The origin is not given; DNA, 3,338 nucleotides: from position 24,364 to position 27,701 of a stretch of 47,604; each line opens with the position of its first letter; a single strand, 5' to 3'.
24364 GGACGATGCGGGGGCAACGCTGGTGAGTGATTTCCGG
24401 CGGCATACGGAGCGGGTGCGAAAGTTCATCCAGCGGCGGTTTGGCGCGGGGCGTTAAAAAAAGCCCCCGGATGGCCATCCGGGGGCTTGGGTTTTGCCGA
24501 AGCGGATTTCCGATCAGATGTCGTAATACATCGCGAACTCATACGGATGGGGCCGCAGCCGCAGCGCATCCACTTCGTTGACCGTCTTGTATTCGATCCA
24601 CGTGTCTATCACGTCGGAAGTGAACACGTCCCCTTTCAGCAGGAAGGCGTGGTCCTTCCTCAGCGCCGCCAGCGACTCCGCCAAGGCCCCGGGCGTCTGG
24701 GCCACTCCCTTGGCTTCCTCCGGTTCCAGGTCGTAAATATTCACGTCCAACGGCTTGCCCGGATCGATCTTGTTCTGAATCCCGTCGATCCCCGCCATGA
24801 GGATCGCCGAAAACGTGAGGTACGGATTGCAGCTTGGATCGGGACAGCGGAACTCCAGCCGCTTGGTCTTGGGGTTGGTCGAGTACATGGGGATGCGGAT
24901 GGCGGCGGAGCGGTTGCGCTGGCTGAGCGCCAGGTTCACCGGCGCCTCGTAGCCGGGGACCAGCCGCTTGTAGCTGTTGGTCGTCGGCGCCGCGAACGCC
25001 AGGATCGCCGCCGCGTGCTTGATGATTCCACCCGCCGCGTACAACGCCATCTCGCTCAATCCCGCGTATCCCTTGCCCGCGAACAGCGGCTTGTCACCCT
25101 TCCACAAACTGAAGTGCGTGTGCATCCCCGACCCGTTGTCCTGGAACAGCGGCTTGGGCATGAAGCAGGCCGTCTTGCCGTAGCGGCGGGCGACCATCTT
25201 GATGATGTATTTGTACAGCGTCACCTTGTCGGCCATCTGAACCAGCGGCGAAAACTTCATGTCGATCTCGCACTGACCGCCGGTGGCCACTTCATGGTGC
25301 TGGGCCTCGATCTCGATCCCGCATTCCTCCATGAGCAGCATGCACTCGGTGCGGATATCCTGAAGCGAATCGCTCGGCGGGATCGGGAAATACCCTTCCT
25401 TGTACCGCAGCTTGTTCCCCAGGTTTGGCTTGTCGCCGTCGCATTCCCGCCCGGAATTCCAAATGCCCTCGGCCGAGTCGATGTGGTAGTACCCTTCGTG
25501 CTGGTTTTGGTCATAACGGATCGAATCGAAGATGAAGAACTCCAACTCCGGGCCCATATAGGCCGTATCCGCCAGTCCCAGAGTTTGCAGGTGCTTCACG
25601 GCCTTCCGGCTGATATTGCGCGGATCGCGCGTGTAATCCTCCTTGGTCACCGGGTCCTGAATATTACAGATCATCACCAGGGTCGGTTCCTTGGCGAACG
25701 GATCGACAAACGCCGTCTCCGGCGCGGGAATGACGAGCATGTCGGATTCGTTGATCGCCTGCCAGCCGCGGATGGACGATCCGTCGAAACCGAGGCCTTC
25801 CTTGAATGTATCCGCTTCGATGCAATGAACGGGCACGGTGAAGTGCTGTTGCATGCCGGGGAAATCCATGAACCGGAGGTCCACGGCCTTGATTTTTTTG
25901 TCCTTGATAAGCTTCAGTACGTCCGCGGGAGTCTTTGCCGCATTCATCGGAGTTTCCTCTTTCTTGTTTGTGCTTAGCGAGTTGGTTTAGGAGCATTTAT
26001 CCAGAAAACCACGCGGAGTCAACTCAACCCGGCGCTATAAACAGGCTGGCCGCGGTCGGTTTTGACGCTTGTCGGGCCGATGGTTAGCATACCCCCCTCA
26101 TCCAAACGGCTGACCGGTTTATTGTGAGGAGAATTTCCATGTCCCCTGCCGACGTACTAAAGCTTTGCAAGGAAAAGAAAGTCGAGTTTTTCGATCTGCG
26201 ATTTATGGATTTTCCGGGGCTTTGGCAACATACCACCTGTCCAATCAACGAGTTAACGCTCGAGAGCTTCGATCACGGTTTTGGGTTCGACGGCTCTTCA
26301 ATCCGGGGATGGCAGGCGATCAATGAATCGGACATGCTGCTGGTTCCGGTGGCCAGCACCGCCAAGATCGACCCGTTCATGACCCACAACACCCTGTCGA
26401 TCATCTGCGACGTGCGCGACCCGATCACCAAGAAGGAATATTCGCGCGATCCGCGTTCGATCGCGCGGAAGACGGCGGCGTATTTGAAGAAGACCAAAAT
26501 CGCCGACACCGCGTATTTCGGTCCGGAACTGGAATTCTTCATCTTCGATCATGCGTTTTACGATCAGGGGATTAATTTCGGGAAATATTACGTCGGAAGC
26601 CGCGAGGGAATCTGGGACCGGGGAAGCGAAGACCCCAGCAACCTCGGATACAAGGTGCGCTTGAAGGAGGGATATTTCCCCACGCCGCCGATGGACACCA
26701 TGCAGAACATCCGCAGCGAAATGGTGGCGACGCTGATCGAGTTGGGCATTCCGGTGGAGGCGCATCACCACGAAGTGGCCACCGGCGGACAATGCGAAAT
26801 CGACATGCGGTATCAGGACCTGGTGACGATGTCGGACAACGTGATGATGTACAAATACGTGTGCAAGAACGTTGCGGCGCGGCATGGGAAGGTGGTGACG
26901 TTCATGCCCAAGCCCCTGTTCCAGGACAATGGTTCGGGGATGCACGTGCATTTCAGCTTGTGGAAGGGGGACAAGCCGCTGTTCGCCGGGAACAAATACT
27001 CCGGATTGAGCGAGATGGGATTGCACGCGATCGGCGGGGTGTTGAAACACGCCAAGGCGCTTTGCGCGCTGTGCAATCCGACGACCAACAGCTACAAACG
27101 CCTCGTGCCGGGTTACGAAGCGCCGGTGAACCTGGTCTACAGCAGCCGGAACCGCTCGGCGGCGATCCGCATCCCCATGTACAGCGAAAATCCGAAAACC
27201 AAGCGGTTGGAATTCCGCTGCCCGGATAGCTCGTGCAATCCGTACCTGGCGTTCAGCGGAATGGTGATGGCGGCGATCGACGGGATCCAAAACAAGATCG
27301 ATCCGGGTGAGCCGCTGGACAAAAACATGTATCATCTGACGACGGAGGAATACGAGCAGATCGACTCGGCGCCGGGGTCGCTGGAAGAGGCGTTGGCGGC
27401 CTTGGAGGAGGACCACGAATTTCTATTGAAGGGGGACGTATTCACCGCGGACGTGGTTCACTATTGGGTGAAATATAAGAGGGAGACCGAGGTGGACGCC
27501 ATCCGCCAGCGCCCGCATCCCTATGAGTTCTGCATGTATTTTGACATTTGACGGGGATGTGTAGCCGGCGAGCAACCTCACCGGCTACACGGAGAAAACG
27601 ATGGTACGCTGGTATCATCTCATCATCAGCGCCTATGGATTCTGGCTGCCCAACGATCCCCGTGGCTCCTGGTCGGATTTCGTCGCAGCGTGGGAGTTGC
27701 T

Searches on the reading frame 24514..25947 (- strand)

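Call 71: search_protein_families(library=pfam, proteins=[window:24514-25947:-], max_evalue=0.00001)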
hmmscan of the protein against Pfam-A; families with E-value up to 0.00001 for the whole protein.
window:24514-25947:- (477 aa): 2 families
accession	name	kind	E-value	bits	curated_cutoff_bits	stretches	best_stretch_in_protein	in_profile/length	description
PF00120.29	Gln-synt_C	-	7.2e-130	433.5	24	1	107-474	2-344/344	Glutamine synthetase, catalytic domain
PF03951.24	Gln-synt_N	-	2.1e-30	104.6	33.4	1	19-99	2-82/82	Glutamine synthetase, beta-Grasp domain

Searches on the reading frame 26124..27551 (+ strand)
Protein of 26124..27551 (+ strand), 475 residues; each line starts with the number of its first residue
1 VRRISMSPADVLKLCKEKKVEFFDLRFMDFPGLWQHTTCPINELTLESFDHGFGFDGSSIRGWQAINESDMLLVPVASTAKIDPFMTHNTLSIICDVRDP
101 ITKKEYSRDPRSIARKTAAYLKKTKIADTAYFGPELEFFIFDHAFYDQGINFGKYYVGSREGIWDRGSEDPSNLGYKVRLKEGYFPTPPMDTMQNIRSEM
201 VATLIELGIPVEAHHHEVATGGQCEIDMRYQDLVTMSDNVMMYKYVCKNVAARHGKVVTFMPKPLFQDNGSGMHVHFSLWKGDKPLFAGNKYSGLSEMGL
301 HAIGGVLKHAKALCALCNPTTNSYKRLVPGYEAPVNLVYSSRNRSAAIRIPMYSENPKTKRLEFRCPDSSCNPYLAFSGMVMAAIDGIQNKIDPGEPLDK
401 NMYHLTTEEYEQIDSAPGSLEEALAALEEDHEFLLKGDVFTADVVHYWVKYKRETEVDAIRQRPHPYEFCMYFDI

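Call 71: search_protein_families(library=pfam, proteins=[window:26124-27551:+], max_evalue=0.00001)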
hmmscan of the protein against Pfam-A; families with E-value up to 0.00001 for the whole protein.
window:26124-27551:+ (475 aa): 2 families
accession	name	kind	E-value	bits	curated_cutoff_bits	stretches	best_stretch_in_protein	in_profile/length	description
PF00120.29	Gln-synt_C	-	3.1e-133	444.5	24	1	108-472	2-344/344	Glutamine synthetase, catalytic domain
PF03951.24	Gln-synt_N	-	2.6e-30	104.3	33.4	1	19-100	1-82/82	Glutamine synthetase, beta-Grasp domain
